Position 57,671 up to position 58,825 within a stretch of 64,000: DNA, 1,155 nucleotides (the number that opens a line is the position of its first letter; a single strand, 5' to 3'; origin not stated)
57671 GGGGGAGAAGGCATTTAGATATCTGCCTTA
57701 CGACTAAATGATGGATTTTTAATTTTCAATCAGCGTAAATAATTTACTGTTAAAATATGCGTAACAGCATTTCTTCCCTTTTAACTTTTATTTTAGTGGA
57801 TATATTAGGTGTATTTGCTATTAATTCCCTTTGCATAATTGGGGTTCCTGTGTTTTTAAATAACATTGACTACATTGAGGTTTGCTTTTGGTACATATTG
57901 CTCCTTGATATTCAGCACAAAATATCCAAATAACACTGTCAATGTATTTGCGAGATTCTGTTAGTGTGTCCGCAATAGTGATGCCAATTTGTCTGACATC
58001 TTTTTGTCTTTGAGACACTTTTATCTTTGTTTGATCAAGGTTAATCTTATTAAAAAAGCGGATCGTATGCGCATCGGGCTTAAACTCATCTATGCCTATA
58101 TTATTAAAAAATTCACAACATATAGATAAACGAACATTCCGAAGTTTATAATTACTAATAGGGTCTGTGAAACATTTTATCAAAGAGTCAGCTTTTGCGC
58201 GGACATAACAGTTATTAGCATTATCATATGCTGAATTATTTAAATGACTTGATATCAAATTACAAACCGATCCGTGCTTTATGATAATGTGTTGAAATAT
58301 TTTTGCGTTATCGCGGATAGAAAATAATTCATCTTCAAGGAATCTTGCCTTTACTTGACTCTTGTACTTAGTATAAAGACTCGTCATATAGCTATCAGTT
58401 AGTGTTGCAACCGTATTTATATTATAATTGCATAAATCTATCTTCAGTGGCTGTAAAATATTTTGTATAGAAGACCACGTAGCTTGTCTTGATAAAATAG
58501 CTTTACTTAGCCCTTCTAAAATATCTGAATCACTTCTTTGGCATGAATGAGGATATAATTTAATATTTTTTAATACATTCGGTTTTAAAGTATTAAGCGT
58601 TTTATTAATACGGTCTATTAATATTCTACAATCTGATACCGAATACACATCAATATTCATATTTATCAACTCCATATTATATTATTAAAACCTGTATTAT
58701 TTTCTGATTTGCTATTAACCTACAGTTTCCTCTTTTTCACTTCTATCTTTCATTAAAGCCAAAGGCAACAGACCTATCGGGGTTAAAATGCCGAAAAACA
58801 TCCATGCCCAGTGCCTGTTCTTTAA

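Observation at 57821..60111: WYL-regulator-headed low-GC cassette (regulator, 3-TM protein, divergent Fe-S HhH-GPD glycosylase-like protein) parked directly upstream of polA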

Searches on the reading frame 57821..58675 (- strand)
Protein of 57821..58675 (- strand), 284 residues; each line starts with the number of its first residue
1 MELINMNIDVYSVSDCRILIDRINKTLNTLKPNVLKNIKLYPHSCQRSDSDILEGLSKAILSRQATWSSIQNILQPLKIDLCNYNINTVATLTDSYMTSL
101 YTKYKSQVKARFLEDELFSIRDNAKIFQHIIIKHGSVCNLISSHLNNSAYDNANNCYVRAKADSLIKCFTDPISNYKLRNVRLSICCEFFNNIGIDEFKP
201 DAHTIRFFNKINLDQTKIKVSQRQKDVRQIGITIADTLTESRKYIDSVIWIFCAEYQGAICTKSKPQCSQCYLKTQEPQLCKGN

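Call 3: search_protein_families(library=pfam, proteins=[window:57821-58675:-], max_evalue=1)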
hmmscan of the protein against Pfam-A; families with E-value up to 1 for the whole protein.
window:57821-58675:- (284 aa): 2 families
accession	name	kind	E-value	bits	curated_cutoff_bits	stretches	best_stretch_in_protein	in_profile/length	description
PF03352.18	Adenine_glyco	-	0.017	15.4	25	1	59-156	33-126/177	Methyladenine glycosylase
PF14112.11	DUF4284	-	0.11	13.8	27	1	176-263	22-106/121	Immunity protein 22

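Call 4: search_protein_families(library=ncbifam, proteins=[window:57821-58675:-], max_evalue=1)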
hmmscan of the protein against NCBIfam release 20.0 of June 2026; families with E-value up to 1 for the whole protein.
window:57821-58675:- (284 aa): 0 families

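Call 5: search_protein_families(library=padloc, proteins=[window:57821-58675:-], max_evalue=1)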
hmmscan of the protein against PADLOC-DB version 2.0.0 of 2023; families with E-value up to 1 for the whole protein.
window:57821-58675:- (284 aa): 0 families

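Call 6: find_homologous_proteins(query=window:57821-58675:-, max_evalue=0.001)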
Query window:57821-58675:- (284 aa): 42 proteins with E <= 0.001 among 312 candidates.
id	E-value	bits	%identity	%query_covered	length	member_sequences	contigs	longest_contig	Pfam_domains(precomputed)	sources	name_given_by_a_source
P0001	4.6e-183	625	100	98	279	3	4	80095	-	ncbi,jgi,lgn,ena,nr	ncbi:MAG TPA: hypothetical protein DCR59_02500 [Dehalococcoidia bacterium]|nr:hypothetical protein [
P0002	6.1e-99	349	56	98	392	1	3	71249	PF03352.19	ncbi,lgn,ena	-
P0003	1.1e-95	338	56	98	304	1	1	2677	-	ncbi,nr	ncbi:MAG: hypothetical protein NTW48_08955, partial [Chloroflexi bacterium]|nr:hypothetical protein 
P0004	3.0e-91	324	53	98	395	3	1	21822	PF03352.19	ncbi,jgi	-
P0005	5.6e-91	323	56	98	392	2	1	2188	-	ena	-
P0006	1.7e-90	321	53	98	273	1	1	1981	PF03352.19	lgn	-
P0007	2.1e-90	321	54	98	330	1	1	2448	PF03352.19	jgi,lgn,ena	-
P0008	1.4e-87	312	55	98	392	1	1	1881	-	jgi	-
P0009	4.5e-87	310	53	98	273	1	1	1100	PF03352.19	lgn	-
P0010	1.7e-86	308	53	98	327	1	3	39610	-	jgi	jgi:hypothetical protein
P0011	3.0e-86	307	53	98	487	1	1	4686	-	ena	-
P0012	4.9e-86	307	52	98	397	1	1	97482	PF03352.19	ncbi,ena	-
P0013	1.2e-85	305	51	97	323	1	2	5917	-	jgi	jgi:hypothetical protein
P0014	2.5e-84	301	51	98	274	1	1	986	-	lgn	-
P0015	2.3e-83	298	54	97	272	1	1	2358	PF03352.19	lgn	-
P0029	1.4e-62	230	43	97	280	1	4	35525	-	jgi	jgi:3-methyladenine DNA glycosylase Tag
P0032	8.2e-61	224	42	97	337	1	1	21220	-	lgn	-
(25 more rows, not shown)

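Call 7: search_solved_structures(query=window:57821-58675:-, max_evalue=10, show_alignments=2)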
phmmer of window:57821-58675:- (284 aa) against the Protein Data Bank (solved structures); distinct sequences matched with E-value up to 10: 0.

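Call 10: find_encoding_contigs(protein=P0002, flank=8000, max_places=3)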
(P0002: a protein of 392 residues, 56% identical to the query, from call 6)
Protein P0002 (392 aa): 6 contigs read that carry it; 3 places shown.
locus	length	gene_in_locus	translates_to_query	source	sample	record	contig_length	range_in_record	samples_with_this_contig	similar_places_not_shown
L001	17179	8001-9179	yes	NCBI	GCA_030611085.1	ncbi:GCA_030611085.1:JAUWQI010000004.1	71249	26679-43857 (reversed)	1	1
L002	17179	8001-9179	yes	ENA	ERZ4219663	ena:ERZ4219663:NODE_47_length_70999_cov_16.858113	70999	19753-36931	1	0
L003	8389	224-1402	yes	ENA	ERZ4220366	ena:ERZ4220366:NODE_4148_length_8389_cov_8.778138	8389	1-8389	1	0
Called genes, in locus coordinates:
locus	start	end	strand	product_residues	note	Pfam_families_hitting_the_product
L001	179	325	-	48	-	-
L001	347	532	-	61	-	-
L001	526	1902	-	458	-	PF00004:AAA, PF13401:AAA_22 (faint)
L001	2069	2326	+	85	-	PF08279:HTH_11 (weak)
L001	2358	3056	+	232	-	PF13280:WYL, PF25583:WCX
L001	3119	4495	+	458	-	-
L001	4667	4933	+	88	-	PF02604:PhdYeFM_antitox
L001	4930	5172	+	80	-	PF01850:PIN (weak)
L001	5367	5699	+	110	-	PF21748:UPF0150 (faint), PF15919:HicB_lk_antitox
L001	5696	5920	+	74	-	PF07927:HicA_toxin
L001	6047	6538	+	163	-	PF13482:RNase_H_2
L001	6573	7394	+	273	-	PF18754:Nmad3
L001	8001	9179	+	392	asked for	PF03352:Adenine_glyco (faint)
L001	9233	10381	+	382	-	PF12705:PDDEXK_1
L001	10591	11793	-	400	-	PF00108:Thiolase_N, PF02803:Thiolase_C (weak), PF22691:Thiolase_C_1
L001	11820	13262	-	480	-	PF08541:ACP_syn_III_C (weak), PF01796:OB_ChsH2_C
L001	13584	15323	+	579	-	PF00587:tRNA-synt_2b, PF03129:HGTP_anticodon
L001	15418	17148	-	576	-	PF01979:Amidohydro_1, PF07969:Amidohydro_3 (weak), PF13382:Adenine_deam_C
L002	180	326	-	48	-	-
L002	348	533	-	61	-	-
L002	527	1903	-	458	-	PF00004:AAA, PF13401:AAA_22 (faint)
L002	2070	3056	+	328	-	PF08279:HTH_11 (weak), PF13280:WYL, PF25583:WCX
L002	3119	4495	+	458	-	-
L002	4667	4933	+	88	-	PF02604:PhdYeFM_antitox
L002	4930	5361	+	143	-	PF01850:PIN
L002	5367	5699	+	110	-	PF21748:UPF0150 (faint), PF15919:HicB_lk_antitox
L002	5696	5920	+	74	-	PF07927:HicA_toxin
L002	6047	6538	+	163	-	PF13482:RNase_H_2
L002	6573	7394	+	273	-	PF18754:Nmad3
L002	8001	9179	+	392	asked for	PF03352:Adenine_glyco (faint)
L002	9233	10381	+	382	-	PF12705:PDDEXK_1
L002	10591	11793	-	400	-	PF00108:Thiolase_N, PF02803:Thiolase_C (weak), PF22691:Thiolase_C_1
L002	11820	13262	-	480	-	PF01796:OB_ChsH2_C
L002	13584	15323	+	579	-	PF00587:tRNA-synt_2b, PF03129:HGTP_anticodon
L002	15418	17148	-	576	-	PF01979:Amidohydro_1, PF07969:Amidohydro_3 (weak), PF13382:Adenine_deam_C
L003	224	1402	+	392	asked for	PF03352:Adenine_glyco (faint)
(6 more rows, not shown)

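Call 11: find_encoding_contigs(protein=P0012, flank=8000, max_places=3)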
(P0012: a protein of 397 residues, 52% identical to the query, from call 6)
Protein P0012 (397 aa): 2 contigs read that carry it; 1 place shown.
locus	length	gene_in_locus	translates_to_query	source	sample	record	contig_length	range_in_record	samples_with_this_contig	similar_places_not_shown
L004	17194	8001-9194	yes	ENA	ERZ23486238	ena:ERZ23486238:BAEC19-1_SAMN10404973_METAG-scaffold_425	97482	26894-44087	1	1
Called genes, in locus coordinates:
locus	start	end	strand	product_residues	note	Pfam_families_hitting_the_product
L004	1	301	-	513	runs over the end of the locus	PF13231:PMT_2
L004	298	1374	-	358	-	PF00535:Glycos_transf_2, PF04138:GtrA_DPMS_TM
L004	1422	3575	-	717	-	PF13231:PMT_2, PF13385:Laminin_G_3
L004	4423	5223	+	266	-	PF13189:Cytidylate_kin2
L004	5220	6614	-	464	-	PF25199:nSTAND_NTPase5 (faint), PF20720:nSTAND3 (weak), PF00004:AAA, PF13401:AAA_22 (faint)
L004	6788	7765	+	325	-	PF08279:HTH_11 (weak), PF13280:WYL, PF25583:WCX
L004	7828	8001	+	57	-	PF13482:RNase_H_2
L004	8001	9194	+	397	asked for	PF03352:Adenine_glyco (faint)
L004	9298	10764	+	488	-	PF11074:DUF2779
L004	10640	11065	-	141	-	PF00072:Response_reg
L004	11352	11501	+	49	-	PF10262:Rdx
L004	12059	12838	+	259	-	PF01946:Thi4, PF00890:FAD_binding_2 (weak), PF01266:DAO (faint), PF01494:FAD_binding_3 (weak), PF03486:HI0933_like (weak), PF07992:Pyr_redox_2 (weak), PF12831:FAD_oxidored, PF13450:NAD_binding_8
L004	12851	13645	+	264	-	PF20565:DUF6775, PF22529:DUF7001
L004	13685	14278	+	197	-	PF10120:ThiN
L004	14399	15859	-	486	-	PF07602:DUF1565 (weak), PF22842:Pel9A-like_beta_helix, PF05048:NosD (weak), PF13229:Beta_helix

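Call 16: find_encoding_contigs(protein=P0004, flank=8000, max_places=2)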
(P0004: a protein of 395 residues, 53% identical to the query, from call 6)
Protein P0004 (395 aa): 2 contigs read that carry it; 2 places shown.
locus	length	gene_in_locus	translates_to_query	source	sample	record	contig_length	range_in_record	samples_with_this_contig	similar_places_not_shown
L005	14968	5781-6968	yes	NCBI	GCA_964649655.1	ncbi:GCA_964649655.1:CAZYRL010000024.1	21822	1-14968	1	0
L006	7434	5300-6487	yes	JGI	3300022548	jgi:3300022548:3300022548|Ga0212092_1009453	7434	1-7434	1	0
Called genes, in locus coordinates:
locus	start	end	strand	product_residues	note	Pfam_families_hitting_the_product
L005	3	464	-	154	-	?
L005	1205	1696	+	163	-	-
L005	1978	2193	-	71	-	-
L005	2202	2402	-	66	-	-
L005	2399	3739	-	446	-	PF20720:nSTAND3 (weak), PF00004:AAA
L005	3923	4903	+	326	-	PF08279:HTH_11 (weak), PF13280:WYL, PF25583:WCX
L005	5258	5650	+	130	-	PF13482:RNase_H_2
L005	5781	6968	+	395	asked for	PF03352:Adenine_glyco (faint)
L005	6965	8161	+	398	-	PF01930:Cas_Cas4 (faint), PF12705:PDDEXK_1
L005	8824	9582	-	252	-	PF13578:Methyltransf_24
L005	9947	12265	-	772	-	PF19077:Big_13 (faint), PF13750:Big_3_3 (faint), PF19078:Big_12, PF02368:Big_2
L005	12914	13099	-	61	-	-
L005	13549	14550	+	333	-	PF02543:Carbam_trans_N (faint), PF00814:TsaD, PF22521:HypF_C_2 (weak)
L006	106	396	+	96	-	-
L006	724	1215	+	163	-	-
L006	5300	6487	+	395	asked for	PF03352:Adenine_glyco (faint)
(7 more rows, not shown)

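Call 17: find_encoding_contigs(protein=P0010, flank=8000, max_places=2)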
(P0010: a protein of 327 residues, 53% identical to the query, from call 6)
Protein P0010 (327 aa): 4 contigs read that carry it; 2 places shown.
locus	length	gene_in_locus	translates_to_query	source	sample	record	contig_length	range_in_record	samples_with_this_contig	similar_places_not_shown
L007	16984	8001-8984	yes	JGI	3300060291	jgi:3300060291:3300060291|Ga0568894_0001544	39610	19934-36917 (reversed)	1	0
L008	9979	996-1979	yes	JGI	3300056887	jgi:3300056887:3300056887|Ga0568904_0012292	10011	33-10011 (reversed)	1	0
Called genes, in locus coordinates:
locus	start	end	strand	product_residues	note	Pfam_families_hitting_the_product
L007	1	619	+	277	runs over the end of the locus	PF01047:MarR (weak), PF12802:MarR_2 (weak), PF13412:HTH_24 (weak), PF25211:DUF7839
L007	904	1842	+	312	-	PF01497:Peripla_BP_2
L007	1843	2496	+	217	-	PF01902:Diphthami_syn_2_N, PF28410:Diphthami_syn_2_C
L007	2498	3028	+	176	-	PF02572:CobA_CobO_BtuR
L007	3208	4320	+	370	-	PF01032:FecCD, PF00950:ABC-3 (weak)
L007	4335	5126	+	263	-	PF00005:ABC_tran, PF02463:SMC_N (faint), PF13304:AAA_21 (faint)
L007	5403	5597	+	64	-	PF18929:DUF5678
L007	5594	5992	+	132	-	-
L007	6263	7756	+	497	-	-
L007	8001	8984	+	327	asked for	-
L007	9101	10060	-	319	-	PF00733:Asn_synthase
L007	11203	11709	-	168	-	PF14470:bPH_3, PF09851:SHOCT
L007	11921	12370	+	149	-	PF01641:SelR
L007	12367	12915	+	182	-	PF01625:PMSR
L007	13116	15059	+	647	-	PF20434:BD-FAE, PF00326:Peptidase_S9, PF01738:DLH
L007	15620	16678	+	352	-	PF05977:MFS_3 (weak), PF07690:MFS_1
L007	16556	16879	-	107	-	PF06107:DUF951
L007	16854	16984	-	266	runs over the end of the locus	PF00215:OMPdecase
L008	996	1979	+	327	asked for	-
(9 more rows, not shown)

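Call 19: predict_structure(alignment_id=A1)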
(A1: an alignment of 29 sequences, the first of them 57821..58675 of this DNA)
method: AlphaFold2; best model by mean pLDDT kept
length: 284 residues; sequences in the alignment: 29
mean_pLDDT: 92.6   pTM: 0.90
mean pLDDT of the five models: 92.6, 92.1, 91.9, 90.0, 88.4
residues with pLDDT >= 90: 224; 70-90: 52; 50-70: 5; < 50: 3
segments of 3 or more residues with pLDDT < 50: 1-3
pLDDT, mean of each block of 10 residues (from residue 1): 70 96 94 94 93 97 85 95 98 98 93 96 99 97 95 95 97 97 97 97 91 91 96 98 97 85 78 83 68
secondary structure, 60 per line:
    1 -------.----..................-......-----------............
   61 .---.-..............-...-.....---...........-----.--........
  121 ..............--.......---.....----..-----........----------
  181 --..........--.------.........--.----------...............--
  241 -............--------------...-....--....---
elements in order: H13-30 H32-37 H49-61 H67-80 H86-90 H94-104 H113-134 H137-143 H163-170 H183-192 H202-210 H224-238 H242-253 H272-275 H278-281

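Call 21: find_encoding_contigs(protein=P0029, flank=8000, max_places=2)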
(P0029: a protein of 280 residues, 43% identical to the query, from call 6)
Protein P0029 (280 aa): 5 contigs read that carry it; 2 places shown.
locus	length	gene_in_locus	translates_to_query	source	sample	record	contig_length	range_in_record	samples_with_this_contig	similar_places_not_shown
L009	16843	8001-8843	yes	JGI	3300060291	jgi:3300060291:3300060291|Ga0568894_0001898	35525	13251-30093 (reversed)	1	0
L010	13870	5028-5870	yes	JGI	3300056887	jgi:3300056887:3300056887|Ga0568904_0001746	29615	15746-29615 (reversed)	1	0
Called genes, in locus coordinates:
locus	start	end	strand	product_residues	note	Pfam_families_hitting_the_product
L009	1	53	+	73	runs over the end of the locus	-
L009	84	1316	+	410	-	PF14450:FtsA (weak), PF02491:SHS2_FTSA, PF06277:EutA (weak), PF08841:DDR (weak), PF11104:PilM_2 (weak), PF06723:MreB_Mbl, PF14450:FtsA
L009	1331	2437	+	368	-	PF00091:Tubulin, PF12327:FtsZ_C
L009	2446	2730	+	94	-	-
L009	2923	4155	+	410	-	PF06792:UPF0261, PF23189:UPF0261_C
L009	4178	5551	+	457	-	PF00682:HMGL-like, PF02436:PYC_OADA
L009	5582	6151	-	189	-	PF08551:DUF1751 (weak), PF01694:Rhomboid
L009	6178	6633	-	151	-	PF00149:Metallophos (weak), PF12850:Metallophos_2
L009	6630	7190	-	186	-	PF01661:Macro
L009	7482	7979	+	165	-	PF13482:RNase_H_2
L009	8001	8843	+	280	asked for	-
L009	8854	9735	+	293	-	-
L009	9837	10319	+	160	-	PF11074:DUF2779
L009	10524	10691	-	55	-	-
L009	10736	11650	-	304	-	PF04313:HSDR_N (faint), PF13588:HSDR_N_2 (weak)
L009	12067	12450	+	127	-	PF01022:HTH_5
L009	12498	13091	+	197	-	PF02663:FmdE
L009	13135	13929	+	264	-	PF01925:TauE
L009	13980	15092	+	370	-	PF01758:SBF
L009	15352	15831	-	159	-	PF03073:TspO_MBR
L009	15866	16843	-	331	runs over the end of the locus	PF01073:3Beta_HSD, PF01370:Epimerase, PF02719:Polysacc_synt_2, PF04321:RmlD_sub_bind (weak), PF05368:NmrA, PF13460:NAD_binding_10, PF16363:GDP_Man_Dehyd, PF07993:NAD_binding_4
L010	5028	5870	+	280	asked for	-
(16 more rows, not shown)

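Call 22: find_encoding_contigs(protein=P0032, flank=8000, max_places=2)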
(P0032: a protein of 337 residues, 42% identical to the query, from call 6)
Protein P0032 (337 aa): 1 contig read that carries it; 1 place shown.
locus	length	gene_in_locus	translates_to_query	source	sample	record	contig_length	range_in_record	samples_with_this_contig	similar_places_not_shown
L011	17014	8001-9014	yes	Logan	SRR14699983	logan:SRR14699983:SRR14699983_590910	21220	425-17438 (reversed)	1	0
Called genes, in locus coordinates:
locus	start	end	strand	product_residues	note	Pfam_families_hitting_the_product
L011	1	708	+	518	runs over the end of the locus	-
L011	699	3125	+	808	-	PF13091:PLDc_2 (faint), PF09565:RE_NgoFVII (faint)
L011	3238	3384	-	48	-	PF00684:DnaJ_CXXCXGXG (weak)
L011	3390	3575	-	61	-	-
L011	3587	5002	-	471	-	PF00004:AAA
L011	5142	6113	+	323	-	PF08279:HTH_11, PF13280:WYL, PF25583:WCX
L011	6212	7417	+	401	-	PF14281:PDDEXK_4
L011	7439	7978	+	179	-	PF13482:RNase_H_2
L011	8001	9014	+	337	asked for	-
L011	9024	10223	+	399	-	PF12705:PDDEXK_1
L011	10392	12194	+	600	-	PF26345:ScoMcrA_N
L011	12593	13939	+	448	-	PF02310:B12-binding, PF04055:Radical_SAM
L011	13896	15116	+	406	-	PF04055:Radical_SAM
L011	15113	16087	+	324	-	PF02016:Peptidase_S66, PF17676:Peptidase_S66C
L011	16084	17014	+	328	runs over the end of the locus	PF00152:tRNA-synt_2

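Call 24: fold_search(model_id=the predicted structure, library=pdb)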
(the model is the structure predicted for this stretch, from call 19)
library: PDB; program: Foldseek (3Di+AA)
matches with E <= 10: 124; with E <= 0.001: 3
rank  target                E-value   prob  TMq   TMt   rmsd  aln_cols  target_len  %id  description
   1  3knt_C                2.4e-04  1.00  0.52  0.69   5.5       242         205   15  Crystal structure of Methanocaldococcus jannaschii 8-oxoguanine glycosylase/lyase in complex with 15mer DNA containing (released 2010-02-02)
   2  1orp_A                7.7e-04  1.00  0.55  0.70   4.6       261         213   13  Structure of a Trapped Endonuclease III-DNA Covalent Intermediate: Estranged-Adenine Complex (released 2003-07-15)
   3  4ai4                  8.5e-04  1.00  0.45  0.65   5.9       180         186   16  crystal structure of E38Q mutant of 3-methyladenine DNA glycosylase I from Staphylococcus aureus (released 2012-02-15)
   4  2jg6                  1.6e-03  1.00  0.45  0.66   5.9       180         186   16  CRYSTAL STRUCTURE OF A 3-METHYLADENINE DNA GLYCOSYLASE I FROM STAPHYLOCOCCUS AUREUS (released 2007-02-20)
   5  4ai5_A                1.7e-03  1.00  0.44  0.63   6.2       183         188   16  Crystal structure of Y16F of 3-methyladenine DNA glycosylase I (TAG) in complex with 3-methyladenine (released 2012-02-15)
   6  4ai5_B                1.9e-03  1.00  0.43  0.62   6.2       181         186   16  Crystal structure of Y16F of 3-methyladenine DNA glycosylase I (TAG) in complex with 3-methyladenine (released 2012-02-15)
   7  4aia_B                2.5e-03  1.00  0.43  0.63   6.2       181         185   15  The structural basis of 3-methyladenine recognition by 3- methyladenine DNA glycosylase I (TAG) from Staphylococcus au (released 2012-02-22)
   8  4aia_A                3.4e-03  1.00  0.45  0.64   6.2       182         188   16  The structural basis of 3-methyladenine recognition by 3- methyladenine DNA glycosylase I (TAG) from Staphylococcus au (released 2012-02-22)
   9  4uob                  4.2e-03  1.00  0.57  0.66   4.5       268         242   14  Crystal structure of Deinococcus radiodurans Endonuclease III-3 (released 2015-06-10)
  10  2ofi_A                4.4e-03  1.00  0.43  0.64   5.2       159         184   11  Crystal Structure of 3-methyladenine DNA Glycosylase I (TAG) bound to DNA/3mA (released 2007-05-15)
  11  2ofk_A                5.3e-03  1.00  0.42  0.63   5.3       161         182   11  Crystal Structure of 3-methyladenine DNA glycosylase I (TAG) (released 2007-05-15)
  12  3n5n_X                5.3e-03  1.00  0.47  0.49   7.5       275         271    9  Crystal structure analysis of the catalytic domain and interdomain connector of human MutY homologue (released 2010-11-10)
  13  8fay_D                6.8e-03  1.00  0.52  0.40   6.1       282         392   11  Human MUTYH adenine glycosylase bound to DNA containing a transition state analog (1N) paired with d(8-oxo-G) (released 2024-05-29)
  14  2ofk_B                1.3e-02  1.00  0.42  0.63   5.4       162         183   11  Crystal Structure of 3-methyladenine DNA glycosylase I (TAG) (released 2007-05-15)
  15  1kg4                  3.0e-02  1.00  0.49  0.60   6.5       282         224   11  Crystal structure of the K142A mutant of E. coli MutY (core fragment) (released 2002-11-26)
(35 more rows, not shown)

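Call 27: find_related_loci(query=A1, collection=genome_contigs, flank=8000)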
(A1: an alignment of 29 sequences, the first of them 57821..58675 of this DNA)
Query A1 (284 aa) in genome_contigs; peptide patterns used: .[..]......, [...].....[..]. (x = any residue, [..] = any of these).
63 stretches matched a pattern; 2 encode a relative of the query (tblastn E <= 1e-3); 2 distinct loci.
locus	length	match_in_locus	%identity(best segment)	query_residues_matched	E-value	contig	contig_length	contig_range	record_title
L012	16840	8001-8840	56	4-283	1e-108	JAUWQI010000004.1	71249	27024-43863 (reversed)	MAG: Dehalococcoidia bacterium isolate CSMAG_2498 CSMAG_2498_k141_463635_length_71249_cov_23.0000, whole genome shotgun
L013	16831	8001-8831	53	6-283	6e-97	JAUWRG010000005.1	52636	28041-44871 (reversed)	MAG: Dehalococcoidia bacterium isolate CSMAG_2522 CSMAG_2522_k141_261005_length_52636_cov_17.9616, whole genome shotgun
